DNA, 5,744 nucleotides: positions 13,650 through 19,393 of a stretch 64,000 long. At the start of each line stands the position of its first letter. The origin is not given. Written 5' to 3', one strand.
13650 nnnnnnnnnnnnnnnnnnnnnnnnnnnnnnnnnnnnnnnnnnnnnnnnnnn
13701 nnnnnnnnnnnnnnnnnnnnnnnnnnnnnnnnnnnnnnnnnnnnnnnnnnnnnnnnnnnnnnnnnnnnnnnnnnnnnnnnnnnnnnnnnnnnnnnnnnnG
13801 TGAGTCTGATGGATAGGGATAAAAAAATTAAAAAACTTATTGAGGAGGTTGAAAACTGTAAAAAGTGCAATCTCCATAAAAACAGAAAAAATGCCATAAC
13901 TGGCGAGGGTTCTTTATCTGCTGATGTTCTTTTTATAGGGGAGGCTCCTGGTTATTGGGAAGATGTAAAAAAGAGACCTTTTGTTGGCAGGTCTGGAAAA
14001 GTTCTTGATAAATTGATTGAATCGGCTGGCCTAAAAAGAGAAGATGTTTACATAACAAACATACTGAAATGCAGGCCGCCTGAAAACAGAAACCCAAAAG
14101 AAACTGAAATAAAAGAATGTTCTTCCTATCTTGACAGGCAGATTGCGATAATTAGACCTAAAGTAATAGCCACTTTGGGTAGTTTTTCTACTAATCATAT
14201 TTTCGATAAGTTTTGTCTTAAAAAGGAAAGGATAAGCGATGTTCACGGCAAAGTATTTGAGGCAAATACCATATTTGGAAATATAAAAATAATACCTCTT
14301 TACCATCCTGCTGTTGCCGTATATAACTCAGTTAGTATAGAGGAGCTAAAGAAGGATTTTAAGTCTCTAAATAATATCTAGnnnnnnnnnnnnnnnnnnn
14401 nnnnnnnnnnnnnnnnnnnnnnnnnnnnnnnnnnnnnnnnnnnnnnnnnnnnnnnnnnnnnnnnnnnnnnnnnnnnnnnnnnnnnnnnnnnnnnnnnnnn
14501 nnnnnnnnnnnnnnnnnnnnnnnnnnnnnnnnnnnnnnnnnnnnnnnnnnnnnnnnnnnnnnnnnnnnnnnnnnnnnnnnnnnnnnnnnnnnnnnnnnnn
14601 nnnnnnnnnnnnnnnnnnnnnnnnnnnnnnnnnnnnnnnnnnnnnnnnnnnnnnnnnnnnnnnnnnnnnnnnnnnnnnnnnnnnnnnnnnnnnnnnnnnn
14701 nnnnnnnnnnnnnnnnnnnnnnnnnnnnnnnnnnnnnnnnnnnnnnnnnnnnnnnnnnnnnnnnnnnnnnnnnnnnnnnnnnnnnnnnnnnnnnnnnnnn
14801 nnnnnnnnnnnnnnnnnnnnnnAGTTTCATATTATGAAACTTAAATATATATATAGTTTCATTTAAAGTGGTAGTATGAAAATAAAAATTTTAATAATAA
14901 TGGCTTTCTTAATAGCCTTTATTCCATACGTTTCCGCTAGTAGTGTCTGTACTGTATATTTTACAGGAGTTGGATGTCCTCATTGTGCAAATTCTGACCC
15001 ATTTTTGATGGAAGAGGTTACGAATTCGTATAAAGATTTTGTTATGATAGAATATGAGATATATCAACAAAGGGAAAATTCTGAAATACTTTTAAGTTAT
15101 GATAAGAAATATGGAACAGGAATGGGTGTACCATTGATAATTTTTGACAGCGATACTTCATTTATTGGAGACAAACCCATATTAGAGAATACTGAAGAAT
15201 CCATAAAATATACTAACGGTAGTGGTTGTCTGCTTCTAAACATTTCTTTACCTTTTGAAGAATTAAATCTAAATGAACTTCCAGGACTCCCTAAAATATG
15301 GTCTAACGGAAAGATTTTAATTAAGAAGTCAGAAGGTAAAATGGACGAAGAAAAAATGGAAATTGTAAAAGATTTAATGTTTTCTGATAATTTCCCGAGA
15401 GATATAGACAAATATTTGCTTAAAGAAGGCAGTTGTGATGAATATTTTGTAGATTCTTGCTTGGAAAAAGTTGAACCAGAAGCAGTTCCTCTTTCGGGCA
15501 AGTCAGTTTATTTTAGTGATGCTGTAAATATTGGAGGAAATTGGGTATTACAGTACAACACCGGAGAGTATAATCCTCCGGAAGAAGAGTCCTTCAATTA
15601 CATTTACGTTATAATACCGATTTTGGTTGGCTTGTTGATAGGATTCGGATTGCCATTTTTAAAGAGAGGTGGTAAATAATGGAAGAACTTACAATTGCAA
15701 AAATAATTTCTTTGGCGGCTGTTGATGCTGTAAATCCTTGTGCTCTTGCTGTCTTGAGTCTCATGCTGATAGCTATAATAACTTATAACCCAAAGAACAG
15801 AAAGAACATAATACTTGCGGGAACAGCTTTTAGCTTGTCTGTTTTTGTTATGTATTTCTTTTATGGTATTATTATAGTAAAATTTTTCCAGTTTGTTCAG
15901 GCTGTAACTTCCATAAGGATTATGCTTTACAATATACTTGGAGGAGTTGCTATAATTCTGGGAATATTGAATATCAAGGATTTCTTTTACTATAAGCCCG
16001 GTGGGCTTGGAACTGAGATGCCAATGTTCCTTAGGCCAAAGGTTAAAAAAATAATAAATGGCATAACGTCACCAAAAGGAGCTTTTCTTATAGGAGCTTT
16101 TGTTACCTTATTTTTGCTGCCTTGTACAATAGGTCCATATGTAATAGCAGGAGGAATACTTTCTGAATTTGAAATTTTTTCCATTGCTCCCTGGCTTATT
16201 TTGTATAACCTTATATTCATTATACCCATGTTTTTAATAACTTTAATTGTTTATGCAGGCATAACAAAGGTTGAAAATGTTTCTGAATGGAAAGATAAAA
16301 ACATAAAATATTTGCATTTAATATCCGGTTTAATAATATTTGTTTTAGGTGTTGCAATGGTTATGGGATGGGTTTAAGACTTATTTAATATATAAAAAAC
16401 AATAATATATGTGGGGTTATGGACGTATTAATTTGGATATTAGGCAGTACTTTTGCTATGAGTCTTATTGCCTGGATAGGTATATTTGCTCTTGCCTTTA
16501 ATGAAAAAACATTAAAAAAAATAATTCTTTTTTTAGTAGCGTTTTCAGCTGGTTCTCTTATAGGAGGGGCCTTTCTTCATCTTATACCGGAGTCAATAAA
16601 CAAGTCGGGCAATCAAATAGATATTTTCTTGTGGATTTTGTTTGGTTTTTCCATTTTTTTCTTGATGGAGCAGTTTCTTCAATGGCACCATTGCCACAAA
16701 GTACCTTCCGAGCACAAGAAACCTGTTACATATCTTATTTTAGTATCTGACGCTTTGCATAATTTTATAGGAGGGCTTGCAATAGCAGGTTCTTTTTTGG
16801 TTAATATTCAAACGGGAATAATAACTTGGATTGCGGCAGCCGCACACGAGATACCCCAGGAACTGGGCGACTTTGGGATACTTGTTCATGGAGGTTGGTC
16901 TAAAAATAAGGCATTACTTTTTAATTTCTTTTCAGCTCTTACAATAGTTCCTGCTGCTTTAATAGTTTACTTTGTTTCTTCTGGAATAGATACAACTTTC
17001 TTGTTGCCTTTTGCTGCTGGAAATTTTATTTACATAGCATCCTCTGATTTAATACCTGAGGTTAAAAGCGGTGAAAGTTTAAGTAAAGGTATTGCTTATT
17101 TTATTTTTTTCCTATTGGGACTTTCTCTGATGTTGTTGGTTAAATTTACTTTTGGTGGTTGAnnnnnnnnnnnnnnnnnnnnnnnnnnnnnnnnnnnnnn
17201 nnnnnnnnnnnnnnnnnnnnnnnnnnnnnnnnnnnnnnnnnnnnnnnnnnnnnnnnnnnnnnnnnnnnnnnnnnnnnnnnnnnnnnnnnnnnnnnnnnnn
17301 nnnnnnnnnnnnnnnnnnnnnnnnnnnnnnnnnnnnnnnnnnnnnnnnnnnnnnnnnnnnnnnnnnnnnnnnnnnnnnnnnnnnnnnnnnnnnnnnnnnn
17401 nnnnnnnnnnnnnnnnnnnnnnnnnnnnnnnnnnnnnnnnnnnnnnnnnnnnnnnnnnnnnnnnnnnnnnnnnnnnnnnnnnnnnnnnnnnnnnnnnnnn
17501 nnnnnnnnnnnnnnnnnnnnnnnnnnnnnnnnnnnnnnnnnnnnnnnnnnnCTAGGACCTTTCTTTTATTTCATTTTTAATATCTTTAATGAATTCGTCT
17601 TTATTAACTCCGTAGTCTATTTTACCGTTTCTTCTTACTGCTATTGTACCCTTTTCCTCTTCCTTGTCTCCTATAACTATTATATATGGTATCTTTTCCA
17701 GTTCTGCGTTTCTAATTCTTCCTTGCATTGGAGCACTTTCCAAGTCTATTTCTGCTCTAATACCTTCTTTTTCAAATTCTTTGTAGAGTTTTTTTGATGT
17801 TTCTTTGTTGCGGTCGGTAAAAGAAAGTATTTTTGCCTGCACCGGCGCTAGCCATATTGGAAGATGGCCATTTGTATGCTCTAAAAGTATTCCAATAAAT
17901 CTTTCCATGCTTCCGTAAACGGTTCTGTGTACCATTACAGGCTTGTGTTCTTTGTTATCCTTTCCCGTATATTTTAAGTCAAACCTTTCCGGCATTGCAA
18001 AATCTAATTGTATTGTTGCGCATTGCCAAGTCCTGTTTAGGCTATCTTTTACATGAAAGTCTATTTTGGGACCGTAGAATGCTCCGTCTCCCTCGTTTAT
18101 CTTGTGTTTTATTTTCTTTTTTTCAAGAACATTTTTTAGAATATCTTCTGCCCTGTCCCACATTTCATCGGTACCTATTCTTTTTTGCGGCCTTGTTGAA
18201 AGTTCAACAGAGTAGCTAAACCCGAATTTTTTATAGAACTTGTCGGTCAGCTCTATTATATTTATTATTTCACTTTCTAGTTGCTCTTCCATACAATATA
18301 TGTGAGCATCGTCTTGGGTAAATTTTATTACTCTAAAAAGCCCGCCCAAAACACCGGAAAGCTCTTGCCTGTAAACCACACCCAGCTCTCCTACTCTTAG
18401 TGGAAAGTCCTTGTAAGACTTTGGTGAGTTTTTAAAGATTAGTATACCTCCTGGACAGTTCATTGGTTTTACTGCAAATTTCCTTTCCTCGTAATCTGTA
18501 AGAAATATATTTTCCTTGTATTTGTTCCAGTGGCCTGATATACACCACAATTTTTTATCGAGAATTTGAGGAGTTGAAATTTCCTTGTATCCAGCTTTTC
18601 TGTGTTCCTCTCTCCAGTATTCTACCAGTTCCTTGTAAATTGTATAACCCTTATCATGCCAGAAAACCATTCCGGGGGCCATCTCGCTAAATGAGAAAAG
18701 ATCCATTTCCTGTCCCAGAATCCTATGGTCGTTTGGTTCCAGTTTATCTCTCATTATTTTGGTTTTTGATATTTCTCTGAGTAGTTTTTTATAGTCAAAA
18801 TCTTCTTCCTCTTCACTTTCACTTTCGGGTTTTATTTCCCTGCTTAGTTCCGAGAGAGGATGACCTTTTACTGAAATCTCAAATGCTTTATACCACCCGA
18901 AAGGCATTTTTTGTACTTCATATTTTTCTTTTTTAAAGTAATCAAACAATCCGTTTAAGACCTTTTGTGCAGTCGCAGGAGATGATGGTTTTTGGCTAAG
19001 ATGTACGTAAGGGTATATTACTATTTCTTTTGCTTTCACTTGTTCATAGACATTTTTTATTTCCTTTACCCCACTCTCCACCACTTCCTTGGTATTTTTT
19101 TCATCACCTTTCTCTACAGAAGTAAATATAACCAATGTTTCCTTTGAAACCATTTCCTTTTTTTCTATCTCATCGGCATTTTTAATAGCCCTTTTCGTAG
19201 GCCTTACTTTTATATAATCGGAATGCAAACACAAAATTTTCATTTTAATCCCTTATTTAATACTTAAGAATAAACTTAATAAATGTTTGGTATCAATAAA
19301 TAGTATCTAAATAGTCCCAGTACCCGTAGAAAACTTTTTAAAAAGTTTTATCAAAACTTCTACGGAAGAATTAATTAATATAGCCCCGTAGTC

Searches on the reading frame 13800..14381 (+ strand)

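Call 57: search_protein_families(library=pfam, proteins=[window:13800-14381:+], max_evalue=0.001)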
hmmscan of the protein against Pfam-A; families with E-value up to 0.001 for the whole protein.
window:13800-14381:+ (193 aa): 1 family
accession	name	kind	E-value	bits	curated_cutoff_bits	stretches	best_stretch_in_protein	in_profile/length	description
PF03167.25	UDG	-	2.1e-34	119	24.3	1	35-179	2-127/141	Uracil DNA glycosylase superfamily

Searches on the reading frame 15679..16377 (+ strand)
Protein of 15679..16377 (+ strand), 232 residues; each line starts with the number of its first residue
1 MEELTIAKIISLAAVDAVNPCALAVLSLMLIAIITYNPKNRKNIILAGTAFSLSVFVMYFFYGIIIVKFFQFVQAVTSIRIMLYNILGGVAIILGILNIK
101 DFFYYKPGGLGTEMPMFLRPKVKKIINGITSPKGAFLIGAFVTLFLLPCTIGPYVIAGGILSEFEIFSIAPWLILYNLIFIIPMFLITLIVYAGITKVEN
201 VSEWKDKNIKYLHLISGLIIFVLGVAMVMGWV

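Call 57: search_protein_families(library=pfam, proteins=[window:15679-16377:+], max_evalue=0.001)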
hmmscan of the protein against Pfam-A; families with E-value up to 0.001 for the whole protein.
window:15679-16377:+ (232 aa): 2 families
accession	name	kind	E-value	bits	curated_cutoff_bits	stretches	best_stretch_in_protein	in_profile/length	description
PF11139.14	SfLAP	-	4.2e-07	30.1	35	1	9-228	1-208/213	Sap, sulfolipid-1-addressing protein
PF13386.12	DsbD_2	-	7.6e-05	23.1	24.9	1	33-225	24-198/199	Cytochrome C biogenesis protein transmembrane region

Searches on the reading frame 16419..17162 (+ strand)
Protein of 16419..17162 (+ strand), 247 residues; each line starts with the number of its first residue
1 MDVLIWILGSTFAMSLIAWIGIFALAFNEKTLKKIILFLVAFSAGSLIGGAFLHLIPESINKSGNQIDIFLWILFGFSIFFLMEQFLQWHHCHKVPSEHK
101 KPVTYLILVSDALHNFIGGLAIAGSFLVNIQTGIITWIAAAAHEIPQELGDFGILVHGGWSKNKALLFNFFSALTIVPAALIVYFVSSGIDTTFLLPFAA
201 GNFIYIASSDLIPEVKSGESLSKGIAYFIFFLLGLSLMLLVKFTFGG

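Call 57: search_protein_families(library=pfam, proteins=[window:16419-17162:+], max_evalue=0.001)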
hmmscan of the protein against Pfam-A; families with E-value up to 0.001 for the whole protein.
window:16419-17162:+ (247 aa): 1 family
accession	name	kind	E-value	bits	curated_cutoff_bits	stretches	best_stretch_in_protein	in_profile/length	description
PF02535.28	Zip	-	2.8e-40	139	35.1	2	91-241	165-322/323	ZIP Zinc transporter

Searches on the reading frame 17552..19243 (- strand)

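Call 57: search_protein_families(library=pfam, proteins=[window:17552-19243:-], max_evalue=0.001)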
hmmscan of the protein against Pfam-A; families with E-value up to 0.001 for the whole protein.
window:17552-19243:- (563 aa): 3 families
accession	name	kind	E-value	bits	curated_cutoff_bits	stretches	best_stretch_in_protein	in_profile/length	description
PF08915.16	tRNA-Thr_ED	-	1.6e-48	164.7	30.2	1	1-137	1-137/137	Archaea-specific editing domain of threonyl-tRNA synthetase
PF00587.30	tRNA-synt_2b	-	2.9e-46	158.2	29.3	1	250-456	5-178/179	tRNA synthetase class II core domain (G, H, P, S and T)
PF03129.25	HGTP_anticodon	-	3.3e-17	62.8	21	1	468-557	7-93/94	Anticodon binding domain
